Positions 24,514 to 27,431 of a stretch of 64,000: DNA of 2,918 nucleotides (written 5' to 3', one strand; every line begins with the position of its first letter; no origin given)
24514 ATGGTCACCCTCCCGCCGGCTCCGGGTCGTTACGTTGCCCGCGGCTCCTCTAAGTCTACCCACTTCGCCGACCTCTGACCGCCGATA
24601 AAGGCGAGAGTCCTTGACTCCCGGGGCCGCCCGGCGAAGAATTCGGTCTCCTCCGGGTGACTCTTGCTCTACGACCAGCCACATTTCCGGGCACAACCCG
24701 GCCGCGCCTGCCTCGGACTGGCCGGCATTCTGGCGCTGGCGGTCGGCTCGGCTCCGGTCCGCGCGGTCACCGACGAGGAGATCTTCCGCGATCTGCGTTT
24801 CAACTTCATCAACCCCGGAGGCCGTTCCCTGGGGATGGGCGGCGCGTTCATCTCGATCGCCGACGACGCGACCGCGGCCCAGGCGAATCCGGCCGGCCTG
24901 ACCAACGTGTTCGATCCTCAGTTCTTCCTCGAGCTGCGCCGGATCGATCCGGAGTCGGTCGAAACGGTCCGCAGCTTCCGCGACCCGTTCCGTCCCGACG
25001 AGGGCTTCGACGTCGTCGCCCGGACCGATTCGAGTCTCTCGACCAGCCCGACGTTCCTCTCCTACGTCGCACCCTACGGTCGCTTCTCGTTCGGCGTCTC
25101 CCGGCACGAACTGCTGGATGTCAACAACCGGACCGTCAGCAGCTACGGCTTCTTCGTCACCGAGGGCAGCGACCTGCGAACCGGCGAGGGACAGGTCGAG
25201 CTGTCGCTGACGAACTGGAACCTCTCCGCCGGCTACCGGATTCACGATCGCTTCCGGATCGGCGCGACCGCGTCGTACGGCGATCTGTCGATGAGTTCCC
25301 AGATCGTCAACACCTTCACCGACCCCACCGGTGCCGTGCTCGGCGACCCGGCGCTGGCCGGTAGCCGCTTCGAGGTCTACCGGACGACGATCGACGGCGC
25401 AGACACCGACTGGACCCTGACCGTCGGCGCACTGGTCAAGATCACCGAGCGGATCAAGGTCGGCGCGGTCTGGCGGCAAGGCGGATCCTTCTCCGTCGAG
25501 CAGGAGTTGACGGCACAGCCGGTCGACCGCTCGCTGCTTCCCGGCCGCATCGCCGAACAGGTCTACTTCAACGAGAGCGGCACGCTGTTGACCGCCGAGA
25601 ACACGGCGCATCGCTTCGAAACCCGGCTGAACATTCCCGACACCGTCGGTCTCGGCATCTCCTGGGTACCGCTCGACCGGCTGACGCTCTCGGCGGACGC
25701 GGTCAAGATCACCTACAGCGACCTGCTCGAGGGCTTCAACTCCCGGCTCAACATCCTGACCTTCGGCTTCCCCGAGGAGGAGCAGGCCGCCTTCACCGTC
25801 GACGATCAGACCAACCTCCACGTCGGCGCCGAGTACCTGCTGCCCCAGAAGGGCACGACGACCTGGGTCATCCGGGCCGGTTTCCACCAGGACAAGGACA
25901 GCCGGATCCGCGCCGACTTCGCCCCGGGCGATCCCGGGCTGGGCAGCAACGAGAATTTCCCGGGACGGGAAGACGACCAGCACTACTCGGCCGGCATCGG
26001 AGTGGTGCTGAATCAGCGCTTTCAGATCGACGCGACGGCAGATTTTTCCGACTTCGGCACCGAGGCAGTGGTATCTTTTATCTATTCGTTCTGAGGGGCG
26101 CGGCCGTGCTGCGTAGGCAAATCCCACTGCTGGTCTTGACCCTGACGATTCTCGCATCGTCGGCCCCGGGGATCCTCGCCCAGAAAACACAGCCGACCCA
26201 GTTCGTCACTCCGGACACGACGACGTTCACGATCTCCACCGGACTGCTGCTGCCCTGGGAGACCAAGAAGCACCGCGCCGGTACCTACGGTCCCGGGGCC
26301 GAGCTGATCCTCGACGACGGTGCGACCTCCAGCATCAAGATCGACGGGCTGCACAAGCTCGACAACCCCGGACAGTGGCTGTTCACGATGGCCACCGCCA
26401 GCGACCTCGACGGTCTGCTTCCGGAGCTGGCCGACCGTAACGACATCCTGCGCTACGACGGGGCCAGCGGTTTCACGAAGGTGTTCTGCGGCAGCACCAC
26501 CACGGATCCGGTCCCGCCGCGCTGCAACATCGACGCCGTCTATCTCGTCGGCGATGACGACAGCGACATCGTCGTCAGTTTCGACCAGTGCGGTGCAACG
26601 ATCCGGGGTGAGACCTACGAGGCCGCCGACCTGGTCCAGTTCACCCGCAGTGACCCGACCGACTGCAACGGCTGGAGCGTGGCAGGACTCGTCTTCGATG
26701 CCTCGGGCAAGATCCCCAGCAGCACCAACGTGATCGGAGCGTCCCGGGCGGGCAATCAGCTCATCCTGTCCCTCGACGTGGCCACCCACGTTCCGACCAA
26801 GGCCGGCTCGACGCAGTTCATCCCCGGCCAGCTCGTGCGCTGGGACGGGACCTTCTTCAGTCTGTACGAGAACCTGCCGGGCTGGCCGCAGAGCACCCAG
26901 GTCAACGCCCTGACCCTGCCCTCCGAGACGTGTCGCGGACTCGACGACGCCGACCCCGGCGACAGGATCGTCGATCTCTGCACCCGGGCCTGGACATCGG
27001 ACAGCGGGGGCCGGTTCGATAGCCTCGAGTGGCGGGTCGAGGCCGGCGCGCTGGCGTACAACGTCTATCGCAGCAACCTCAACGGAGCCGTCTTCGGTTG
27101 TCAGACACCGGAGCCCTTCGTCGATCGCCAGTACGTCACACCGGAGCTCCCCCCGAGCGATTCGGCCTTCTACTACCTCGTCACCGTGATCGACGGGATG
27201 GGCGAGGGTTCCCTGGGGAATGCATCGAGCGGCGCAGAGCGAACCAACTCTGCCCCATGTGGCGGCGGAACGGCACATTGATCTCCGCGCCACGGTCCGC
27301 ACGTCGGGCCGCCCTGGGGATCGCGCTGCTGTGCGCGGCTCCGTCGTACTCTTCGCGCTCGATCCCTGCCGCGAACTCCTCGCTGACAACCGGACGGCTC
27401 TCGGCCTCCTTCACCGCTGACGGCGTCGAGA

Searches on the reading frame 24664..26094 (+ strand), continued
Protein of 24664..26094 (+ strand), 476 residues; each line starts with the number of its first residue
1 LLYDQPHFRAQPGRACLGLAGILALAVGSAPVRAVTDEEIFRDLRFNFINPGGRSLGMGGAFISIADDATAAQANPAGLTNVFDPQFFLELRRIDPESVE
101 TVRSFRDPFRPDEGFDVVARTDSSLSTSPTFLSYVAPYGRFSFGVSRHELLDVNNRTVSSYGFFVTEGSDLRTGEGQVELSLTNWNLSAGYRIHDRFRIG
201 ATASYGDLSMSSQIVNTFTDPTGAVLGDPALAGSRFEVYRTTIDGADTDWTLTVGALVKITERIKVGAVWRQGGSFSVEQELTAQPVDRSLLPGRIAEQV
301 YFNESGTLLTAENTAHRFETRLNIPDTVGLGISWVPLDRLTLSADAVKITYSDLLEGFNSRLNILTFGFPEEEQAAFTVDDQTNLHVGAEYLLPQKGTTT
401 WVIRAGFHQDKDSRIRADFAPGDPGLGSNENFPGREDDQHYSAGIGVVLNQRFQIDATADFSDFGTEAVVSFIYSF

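Call 77: search_protein_families(library=ncbifam, alignment_id=A2, max_evalue=0.001)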
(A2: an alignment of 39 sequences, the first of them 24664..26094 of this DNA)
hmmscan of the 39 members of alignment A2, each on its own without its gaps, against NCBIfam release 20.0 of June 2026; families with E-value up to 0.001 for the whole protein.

A. member 1, window:24664-26094:+ (476 aa): 4 families
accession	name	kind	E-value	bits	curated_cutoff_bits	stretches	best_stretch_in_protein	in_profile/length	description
NF033709.1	PorV_fam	subfamily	3.3e-11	43.3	90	1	49-82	9-42/326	PorV/PorQ family protein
NF053685.1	BamG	equivalog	1e-08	34.7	250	1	181-410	133-327/397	BamG family beta-barrel-assembly machinery protein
NF052325.1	PorVQ2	equivalog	7.7e-07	28.3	325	1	48-83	29-66/354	putative type IX sorting system protein PorV2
NF007988.0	PRK10716.1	equivalog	0.00051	18.8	585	0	60-206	40-176/435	long-chain fatty acid transporter FadL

B. families by the number of members that match (of 39 scanned): 7 families
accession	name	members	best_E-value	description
NF033709.1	PorV_fam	39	1.9e-15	PorV/PorQ family protein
NF052325.1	PorVQ2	39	1.4e-08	putative type IX sorting system protein PorV2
NF053685.1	BamG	35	1.5e-11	BamG family beta-barrel-assembly machinery protein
NF007988.0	PRK10716.1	8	4.8e-08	long-chain fatty acid transporter FadL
NF033710.1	T9SS_OM_PorV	3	2e-05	type IX secretion system outer membrane channel protein PorV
NF033711.1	T9SS_PorQ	3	2.7e-05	type IX secretion system protein PorQ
NF050080.1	pilus_FilD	1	9.5e-05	putative pilus system OmpP1/FadL family transporter FilD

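Call 88: search_protein_families(library=padloc, proteins=[window:24664-26094:+], max_evalue=0.001)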
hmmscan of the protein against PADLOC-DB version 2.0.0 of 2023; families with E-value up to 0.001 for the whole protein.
window:24664-26094:+ (476 aa): 0 families

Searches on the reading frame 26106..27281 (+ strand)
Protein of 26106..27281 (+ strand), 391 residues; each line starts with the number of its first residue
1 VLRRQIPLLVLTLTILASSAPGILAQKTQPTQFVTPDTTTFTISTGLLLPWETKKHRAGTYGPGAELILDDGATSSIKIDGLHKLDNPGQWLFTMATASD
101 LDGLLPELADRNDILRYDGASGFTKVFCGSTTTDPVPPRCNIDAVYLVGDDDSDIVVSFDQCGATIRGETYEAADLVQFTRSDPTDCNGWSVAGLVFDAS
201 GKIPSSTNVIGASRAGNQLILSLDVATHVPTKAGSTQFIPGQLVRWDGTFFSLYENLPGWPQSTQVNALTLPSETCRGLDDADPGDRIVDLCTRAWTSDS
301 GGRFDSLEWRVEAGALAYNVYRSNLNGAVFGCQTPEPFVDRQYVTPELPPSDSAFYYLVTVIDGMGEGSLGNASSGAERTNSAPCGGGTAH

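Call 9: search_protein_families(library=pfam, proteins=[window:26106-27281:+], max_evalue=0.1)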
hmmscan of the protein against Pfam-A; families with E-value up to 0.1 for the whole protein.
window:26106-27281:+ (391 aa): 0 families

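Call 10: search_protein_families(library=ncbifam, proteins=[window:26106-27281:+], max_evalue=0.1)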
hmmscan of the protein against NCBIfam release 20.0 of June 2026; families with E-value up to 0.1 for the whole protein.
window:26106-27281:+ (391 aa): 0 families

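Call 88: search_protein_families(library=padloc, proteins=[window:26106-27281:+], max_evalue=0.001)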
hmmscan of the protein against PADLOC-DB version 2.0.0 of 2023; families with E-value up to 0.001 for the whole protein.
window:26106-27281:+ (391 aa): 0 families
